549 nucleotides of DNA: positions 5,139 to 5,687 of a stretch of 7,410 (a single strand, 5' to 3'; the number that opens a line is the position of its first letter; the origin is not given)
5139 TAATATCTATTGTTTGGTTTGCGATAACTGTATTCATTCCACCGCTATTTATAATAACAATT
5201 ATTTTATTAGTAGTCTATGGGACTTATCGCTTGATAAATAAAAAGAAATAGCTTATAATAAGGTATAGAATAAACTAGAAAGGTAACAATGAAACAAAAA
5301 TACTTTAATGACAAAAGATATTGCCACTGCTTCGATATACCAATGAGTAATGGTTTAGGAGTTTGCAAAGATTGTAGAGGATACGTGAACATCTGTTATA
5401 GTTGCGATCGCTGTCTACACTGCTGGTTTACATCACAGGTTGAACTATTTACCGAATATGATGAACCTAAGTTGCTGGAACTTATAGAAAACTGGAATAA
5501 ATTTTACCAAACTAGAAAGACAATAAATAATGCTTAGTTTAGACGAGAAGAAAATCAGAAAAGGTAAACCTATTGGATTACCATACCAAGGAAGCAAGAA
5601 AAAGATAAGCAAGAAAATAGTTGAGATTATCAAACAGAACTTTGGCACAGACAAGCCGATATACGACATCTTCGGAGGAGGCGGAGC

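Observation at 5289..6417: Orphan adenine methyltransferase coupled to a Cys-rich mini-protein: candidate anti-restriction module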

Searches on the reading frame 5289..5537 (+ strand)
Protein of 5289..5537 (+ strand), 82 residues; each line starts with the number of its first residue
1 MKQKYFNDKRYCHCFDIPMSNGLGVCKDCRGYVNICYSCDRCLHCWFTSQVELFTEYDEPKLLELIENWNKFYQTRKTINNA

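Call 3: search_protein_families(library=pfam, proteins=[window:5289-5537:+], max_evalue=0.1)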
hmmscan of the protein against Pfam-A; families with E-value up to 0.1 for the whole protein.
window:5289-5537:+ (82 aa): 0 families

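Call 4: search_protein_families(library=phrogs, proteins=[window:5289-5537:+], max_evalue=0.01)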
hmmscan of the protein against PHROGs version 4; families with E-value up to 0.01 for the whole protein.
window:5289-5537:+ (82 aa): 2 families
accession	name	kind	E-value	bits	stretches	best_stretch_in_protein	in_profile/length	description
phrog_1825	-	other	1.2e-54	183.7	1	2-81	1-80/81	DNA methyltransferase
phrog_36450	-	unknown function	6e-24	85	1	50-82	2-34/34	-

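Call 6: search_dna_similar(query=window:5289-5537:+, collection=phages, mode=protein, max_rows=60, rows=spread)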
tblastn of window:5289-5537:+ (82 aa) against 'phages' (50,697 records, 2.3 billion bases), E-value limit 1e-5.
Records with a match: 366; places in all: 367; records where one place covers at least 80% of the query: 352.
Best place of each record, by identity: >=99% 39; 95-99% 15; 90-95% 94; 80-90% 214; 60-80% 4.
By first word of the organism name: Lactococcus 363; Skunavirus 3.
By host as written in the record: Lactococcus lactis 226; Lactococcus lactis subsp. cremoris CA-49 42; - 27; Lactococcus lactis subsp. lactis bv. diacetylactis 13; Lactococcus lactis SMQ-404 10; Lactococcus lactis IL1403 10; Lactococcus lactis subsp. cremoris 5; Lactococcus sp. 936 5; and 13 more.
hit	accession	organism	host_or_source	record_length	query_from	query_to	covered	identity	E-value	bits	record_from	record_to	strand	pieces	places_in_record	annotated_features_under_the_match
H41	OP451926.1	Lactococcus phage GL4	Lactococcus lactis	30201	1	82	100%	100.0%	2e-50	174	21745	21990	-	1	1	hypothetical protein | DNA methylase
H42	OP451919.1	Lactococcus phage BM21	Lactococcus lactis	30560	1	82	100%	100.0%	2e-50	174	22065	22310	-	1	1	hypothetical protein | DNA methylase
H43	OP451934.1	Lactococcus phage JeB8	Lactococcus lactis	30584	1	82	100%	100.0%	2e-50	174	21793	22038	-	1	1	hypothetical protein | DNA methylase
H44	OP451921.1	Lactococcus phage CB30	Lactococcus lactis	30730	1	82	100%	100.0%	2e-50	174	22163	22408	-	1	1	hypothetical protein | DNA methylase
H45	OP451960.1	Lactococcus phage RMP8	Lactococcus lactis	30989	1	82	100%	100.0%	2e-50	174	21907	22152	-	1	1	hypothetical protein | DNA methylase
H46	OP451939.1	Lactococcus phage JS3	Lactococcus lactis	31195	1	82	100%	100.0%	2e-50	174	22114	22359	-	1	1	hypothetical protein | DNA methylase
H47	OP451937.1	Lactococcus phage JG8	Lactococcus lactis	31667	1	82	100%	100.0%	2e-50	174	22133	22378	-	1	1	hypothetical protein | DNA methylase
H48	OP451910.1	Lactococcus phage AL30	Lactococcus lactis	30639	1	82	100%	98.8%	3e-49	170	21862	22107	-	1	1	hypothetical protein | DNA methylase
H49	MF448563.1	Lactococcus phage 57001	Lactococcus lactis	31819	1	78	95%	97.4%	1e-46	163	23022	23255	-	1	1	hypothetical protein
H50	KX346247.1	Lactococcus phage 17W11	Lactococcus lactis subsp. lactis bv. ...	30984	1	82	100%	92.7%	4e-47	164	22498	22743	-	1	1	hypothetical protein (x2) | site-specific DNA methylase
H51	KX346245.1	Lactococcus phage 10W24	Lactococcus lactis subsp. cremoris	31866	1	82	100%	92.7%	4e-47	164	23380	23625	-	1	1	hypothetical protein (x2) | site-specific DNA methylase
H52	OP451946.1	Lactococcus phage MoD4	Lactococcus lactis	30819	1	82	100%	92.7%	1e-46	163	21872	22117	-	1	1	hypothetical protein | DNA methylase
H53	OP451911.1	Lactococcus phage APJ4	Lactococcus lactis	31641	1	82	100%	92.7%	1e-46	163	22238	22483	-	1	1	hypothetical protein | DNA methylase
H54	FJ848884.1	Lactococcus phage CB19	Lactococcus lactis SMQ-404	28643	3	81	96%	93.7%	1e-44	157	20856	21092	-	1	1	unknown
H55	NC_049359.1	Lactococcus phage 936 group phage PhiL.18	Lactococcus lactis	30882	1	82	100%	89.0%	2e-44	156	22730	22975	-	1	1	DNA methyltransferase | hypothetical protein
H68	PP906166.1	Lactococcus virus P2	Lactococcus cremoris NZ9000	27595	1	81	99%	87.7%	2e-43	154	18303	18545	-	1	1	hypothetical protein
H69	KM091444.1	Lactococcus phage phi145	Lactococcus sp. 936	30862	1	82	100%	86.6%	3e-43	153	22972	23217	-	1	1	hypothetical protein | methylase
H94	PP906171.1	Skunavirus sv62601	Lactococcus cremoris 3107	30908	1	81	99%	81.5%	1e-39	143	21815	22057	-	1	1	hypothetical protein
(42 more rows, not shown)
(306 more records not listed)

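Call 8: get_annotated_region(hit=H68, flank=3000)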
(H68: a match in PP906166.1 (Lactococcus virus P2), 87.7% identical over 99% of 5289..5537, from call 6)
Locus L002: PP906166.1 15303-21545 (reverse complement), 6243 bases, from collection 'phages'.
description: Lactococcus virus P2, complete genome.
organism: Lactococcus virus P2 (NCBI taxid 254252)
taxonomy: Viruses; Duplodnaviria; Heunggongvirae; Uroviricota; Caudoviricetes; Skunavirus
host: Lactococcus cremoris NZ9000; source: -; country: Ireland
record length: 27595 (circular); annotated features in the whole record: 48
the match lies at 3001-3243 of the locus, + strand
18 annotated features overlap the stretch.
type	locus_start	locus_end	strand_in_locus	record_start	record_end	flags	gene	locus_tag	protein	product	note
CDS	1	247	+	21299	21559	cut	-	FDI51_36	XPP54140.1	hypothetical protein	-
CDS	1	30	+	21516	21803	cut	-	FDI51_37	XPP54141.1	hypothetical protein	-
CDS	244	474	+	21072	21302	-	-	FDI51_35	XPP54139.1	hypothetical protein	-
CDS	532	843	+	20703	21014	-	-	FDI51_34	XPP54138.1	hypothetical protein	-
CDS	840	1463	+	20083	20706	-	-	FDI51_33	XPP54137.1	Sak-like ssDNA annealing protein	-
CDS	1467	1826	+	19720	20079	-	-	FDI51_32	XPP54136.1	single-stranded DNA-binding protein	-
CDS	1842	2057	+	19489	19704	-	-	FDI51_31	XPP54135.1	hypothetical protein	-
CDS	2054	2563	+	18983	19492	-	-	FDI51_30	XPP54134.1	hypothetical protein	-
CDS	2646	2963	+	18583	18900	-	-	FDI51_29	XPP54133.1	hypothetical protein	-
CDS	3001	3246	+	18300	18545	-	-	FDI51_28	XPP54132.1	hypothetical protein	-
CDS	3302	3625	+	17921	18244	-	-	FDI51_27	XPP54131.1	hypothetical protein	-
CDS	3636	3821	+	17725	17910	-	-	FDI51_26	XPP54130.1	hypothetical protein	-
CDS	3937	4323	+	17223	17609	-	-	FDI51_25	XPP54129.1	hypothetical protein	-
CDS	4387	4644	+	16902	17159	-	-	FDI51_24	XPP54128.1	hypothetical protein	-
CDS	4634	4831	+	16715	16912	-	-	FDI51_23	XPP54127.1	hypothetical protein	-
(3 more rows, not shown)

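Call 17: find_homologous_proteins(query=window:5289-5534:+, max_evalue=0.01)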
Query window:5289-5534:+ (82 aa): 26 proteins with E <= 0.01 among 26 candidates.
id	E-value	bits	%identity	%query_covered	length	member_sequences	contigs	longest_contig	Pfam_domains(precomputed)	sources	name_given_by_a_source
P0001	2.3e-49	183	97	95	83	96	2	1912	-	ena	-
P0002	8.7e-48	178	93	98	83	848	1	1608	-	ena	-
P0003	4.0e-45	170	92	93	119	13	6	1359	-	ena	-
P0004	5.4e-45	169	86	95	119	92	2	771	-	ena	-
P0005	6.4e-45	169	88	98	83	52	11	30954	-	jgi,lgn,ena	jgi:hypothetical protein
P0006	1.3e-44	168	86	98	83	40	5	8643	-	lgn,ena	-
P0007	2.4e-44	167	86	98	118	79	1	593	-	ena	-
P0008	6.6e-44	166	88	98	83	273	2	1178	-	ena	-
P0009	9.9e-44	165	86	98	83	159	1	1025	-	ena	-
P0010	1.6e-43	164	87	95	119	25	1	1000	-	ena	-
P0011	2.2e-43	164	84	100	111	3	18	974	-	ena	-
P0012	7.1e-43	162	88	93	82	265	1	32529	-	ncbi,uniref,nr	ncbi:hypothetical protein 51701_38 [Lactococcus phage 51701]|uniref:Uncharacterized protein n=1 Tax=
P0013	1.4e-42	161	83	95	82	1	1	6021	-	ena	-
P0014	8.7e-42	159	83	98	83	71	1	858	-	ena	-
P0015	1.1e-40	155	83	95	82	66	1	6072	-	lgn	-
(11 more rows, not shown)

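Call 32: predict_structure(alignment_id=A2)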
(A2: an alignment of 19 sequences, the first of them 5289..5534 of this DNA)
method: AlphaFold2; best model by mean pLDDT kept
length: 82 residues; sequences in the alignment: 19
mean_pLDDT: 54.1   pTM: 0.40
mean pLDDT of the five models: 54.1, 51.9, 43.5, 42.6, 41.2
residues with pLDDT >= 90: 0; 70-90: 4; 50-70: 47; < 50: 31
segments of 3 or more residues with pLDDT < 50: 12-15, 21-45
pLDDT, mean of each block of 10 residues (from residue 1): 52 50 44 44 50 63 69 62 54
secondary structure, 60 per line:
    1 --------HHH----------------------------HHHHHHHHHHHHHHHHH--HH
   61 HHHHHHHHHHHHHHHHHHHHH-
elements in order: H40-56 H59-81

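Call 33: search_protein_families(library=pfam, alignment_id=A2, max_evalue=10)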
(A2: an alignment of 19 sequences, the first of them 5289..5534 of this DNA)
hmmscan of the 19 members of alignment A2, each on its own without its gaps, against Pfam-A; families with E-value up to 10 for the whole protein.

A. member 1, window:5289-5534:+ (82 aa): 0 families

B. families by the number of members that match (of 19 scanned): 7 families
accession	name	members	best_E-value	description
PF23556.1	TPR_Vps41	3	0.076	Vps41 TPR-like region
PF02718.19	Herpes_UL31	1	0.035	Herpesvirus UL31-like protein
PF16309.10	DUF4951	1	0.15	Domain of unknown function (DUF4951)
PF02984.24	Cyclin_C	1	0.16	Cyclin, C-terminal domain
PF07876.18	Dabb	1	0.26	Stress responsive A/B Barrel Domain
PF20233.3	DUF6590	1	0.76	Family of unknown function (DUF6590)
PF22214.1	Mec-4_10_cyt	1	1.7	Mechanosensory ion channel subunit mec-4/10 cytosolic domain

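Call 34: search_solved_structures(query=A2, max_evalue=10, show_alignments=3)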
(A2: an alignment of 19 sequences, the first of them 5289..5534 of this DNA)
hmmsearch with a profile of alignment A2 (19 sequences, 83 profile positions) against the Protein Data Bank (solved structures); distinct sequences matched with E-value up to 10: 1.
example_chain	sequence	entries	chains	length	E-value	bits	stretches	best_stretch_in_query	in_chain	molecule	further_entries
7bkb_C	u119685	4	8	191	1.7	12.2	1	4-43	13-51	CoB--CoM heterodisulfide reductase subunit C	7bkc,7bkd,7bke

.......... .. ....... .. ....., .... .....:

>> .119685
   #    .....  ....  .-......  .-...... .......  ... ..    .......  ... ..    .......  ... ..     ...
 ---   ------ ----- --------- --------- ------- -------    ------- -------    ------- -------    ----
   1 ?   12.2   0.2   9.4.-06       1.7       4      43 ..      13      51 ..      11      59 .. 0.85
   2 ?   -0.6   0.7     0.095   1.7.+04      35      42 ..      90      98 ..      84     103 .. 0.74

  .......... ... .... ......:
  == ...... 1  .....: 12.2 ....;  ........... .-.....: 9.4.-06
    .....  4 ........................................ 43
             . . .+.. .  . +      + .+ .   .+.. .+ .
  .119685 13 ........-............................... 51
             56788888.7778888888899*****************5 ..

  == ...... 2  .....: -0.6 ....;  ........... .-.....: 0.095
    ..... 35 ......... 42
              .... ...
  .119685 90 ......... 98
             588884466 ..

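Call 35: search_protein_families(library=padloc, proteins=[window:5289-5534:+], max_evalue=1)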
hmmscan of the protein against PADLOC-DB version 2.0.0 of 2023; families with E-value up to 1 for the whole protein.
window:5289-5534:+ (82 aa): 0 families

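Call 36: search_protein_representatives(alignment_id=A2)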
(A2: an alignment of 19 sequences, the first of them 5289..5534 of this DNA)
Query: 19 sequences, 83 profile positions. Proteins with E-value up to 0.001 (for the whole library): 4; up to 1e-10: 2; up to 1e-30: 2. The best 4 are listed.
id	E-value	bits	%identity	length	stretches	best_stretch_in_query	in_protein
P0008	2.5e-47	175.1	-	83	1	1-83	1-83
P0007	3.5e-44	165.1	-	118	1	3-81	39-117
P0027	6.8e-09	51.9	-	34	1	49-80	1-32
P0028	4.6e-06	42.9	-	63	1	3-32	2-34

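Call 48: find_related_loci(query=A2, collection=viral_contigs, flank=3000)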
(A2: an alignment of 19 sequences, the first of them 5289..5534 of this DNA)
Query A2 (82 aa) in viral_contigs; peptide patterns used: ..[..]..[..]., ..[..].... (x = any residue, [..] = any of these).
234 stretches matched a pattern; 159 encode a relative of the query (tblastn E <= 1e-3); the best 80 are kept; 80 distinct loci.
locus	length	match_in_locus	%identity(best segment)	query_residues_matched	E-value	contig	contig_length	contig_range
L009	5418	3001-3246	100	1-82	4e-54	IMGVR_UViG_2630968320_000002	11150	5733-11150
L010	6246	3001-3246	100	1-82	4e-54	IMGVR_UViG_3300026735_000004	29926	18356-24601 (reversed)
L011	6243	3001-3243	98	1-81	6e-52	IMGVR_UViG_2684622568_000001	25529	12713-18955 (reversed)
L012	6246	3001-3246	95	1-82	4e-51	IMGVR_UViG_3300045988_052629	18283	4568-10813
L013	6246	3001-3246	93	1-82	8e-51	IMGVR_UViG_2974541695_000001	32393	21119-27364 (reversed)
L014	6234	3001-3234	97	1-78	3e-50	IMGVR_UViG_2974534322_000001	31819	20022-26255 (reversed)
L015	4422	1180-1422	94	1-81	2e-50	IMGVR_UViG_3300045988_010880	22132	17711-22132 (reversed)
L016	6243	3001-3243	94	1-81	2e-50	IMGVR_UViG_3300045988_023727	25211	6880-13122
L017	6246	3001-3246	91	1-82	1e-49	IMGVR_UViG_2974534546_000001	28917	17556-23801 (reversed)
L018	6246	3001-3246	89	1-82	6e-49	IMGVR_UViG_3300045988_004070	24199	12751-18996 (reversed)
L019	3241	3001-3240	93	1-80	8e-49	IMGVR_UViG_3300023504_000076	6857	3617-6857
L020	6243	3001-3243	89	1-81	1e-48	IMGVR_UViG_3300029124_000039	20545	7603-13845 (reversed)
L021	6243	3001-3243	89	1-81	3e-48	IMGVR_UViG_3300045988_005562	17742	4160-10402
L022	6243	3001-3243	89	1-81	3e-48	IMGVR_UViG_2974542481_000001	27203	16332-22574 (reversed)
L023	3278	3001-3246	89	1-82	3e-48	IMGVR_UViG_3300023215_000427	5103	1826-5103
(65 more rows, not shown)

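Call 58: get_annotated_region(hit=H94, flank=2500)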
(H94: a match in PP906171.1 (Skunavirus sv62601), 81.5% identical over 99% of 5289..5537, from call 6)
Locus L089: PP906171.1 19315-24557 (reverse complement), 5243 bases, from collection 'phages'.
description: Skunavirus sv62601, complete genome.
organism: Skunavirus sv62601 (NCBI taxid 2845175)
taxonomy: Viruses; Duplodnaviria; Heunggongvirae; Uroviricota; Caudoviricetes; Skunavirus
host: Lactococcus cremoris 3107; source: -; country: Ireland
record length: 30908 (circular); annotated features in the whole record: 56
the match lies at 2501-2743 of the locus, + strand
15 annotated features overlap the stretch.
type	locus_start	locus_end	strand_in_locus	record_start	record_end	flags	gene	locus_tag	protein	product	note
CDS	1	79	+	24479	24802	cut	-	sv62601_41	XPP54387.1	hypothetical protein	-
CDS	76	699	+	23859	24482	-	-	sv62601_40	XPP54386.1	Sak-like ssDNA annealing protein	-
CDS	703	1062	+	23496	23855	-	-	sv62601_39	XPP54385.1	single-stranded DNA-binding protein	-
CDS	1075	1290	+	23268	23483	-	-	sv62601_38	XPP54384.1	hypothetical protein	-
CDS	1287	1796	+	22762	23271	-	-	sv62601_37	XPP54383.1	hypothetical protein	-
CDS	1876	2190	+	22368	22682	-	-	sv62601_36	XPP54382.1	hypothetical protein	-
CDS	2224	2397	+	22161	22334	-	-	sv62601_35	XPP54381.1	hypothetical protein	-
CDS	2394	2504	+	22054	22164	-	-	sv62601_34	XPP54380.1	hypothetical protein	-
CDS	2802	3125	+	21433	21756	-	-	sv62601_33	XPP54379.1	hypothetical protein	-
CDS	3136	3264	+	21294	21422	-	-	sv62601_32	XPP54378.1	hypothetical protein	-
CDS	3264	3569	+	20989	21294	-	-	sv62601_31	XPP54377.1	hypothetical protein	-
CDS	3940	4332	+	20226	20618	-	-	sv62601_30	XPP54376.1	DNA methylase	-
CDS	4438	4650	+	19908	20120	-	-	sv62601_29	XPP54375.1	DNA methylase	-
CDS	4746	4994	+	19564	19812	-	-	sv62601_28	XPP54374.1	hypothetical protein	-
CDS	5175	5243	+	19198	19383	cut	-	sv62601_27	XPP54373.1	hypothetical protein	-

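Call 59: find_encoding_contigs(protein=P0004, flank=1500, max_places=4)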
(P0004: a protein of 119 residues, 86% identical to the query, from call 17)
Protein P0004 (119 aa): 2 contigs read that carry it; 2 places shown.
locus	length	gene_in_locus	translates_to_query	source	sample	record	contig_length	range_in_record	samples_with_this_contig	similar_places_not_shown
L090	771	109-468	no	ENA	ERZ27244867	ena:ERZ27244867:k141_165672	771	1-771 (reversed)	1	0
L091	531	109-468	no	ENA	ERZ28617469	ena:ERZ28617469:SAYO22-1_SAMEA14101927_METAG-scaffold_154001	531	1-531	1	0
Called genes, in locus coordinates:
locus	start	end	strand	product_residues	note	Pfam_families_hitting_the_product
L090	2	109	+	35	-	?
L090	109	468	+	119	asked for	-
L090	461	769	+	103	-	?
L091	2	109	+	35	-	?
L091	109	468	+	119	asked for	-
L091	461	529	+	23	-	?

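Call 64: get_annotated_region(hit=H69, flank=1800)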
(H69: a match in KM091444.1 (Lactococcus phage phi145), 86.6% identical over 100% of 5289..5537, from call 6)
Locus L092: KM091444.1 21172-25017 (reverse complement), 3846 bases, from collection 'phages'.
description: Lactococcus phage phi145, complete genome.
organism: Lactococcus phage phi145 (NCBI taxid 1527692)
taxonomy: Viruses; Duplodnaviria; Heunggongvirae; Uroviricota; Caudoviricetes; Skunavirus; Skunavirus sv145
host: Lactococcus sp. 936; source: whey; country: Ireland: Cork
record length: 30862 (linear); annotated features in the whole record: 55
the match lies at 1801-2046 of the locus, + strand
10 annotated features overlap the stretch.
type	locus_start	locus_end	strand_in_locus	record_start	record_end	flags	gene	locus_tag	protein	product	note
CDS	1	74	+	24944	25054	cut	-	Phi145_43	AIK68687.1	HNH endonuclease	-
CDS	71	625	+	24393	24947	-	-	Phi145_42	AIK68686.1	SAK protein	-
CDS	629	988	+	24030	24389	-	-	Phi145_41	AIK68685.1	single-stranded DNA binding protein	SSB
CDS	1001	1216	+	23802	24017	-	-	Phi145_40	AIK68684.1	hypothetical protein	HP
CDS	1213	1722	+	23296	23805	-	-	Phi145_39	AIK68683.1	hypothetical protein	HP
CDS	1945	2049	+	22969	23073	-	-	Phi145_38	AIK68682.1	hypothetical protein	HP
CDS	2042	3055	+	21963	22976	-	-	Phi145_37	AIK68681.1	methylase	-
CDS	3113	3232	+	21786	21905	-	-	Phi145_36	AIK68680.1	hypothetical protein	HP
CDS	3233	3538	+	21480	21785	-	-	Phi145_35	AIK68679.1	hypothetical protein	HP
CDS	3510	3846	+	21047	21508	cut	-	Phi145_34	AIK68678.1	hypothetical protein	HP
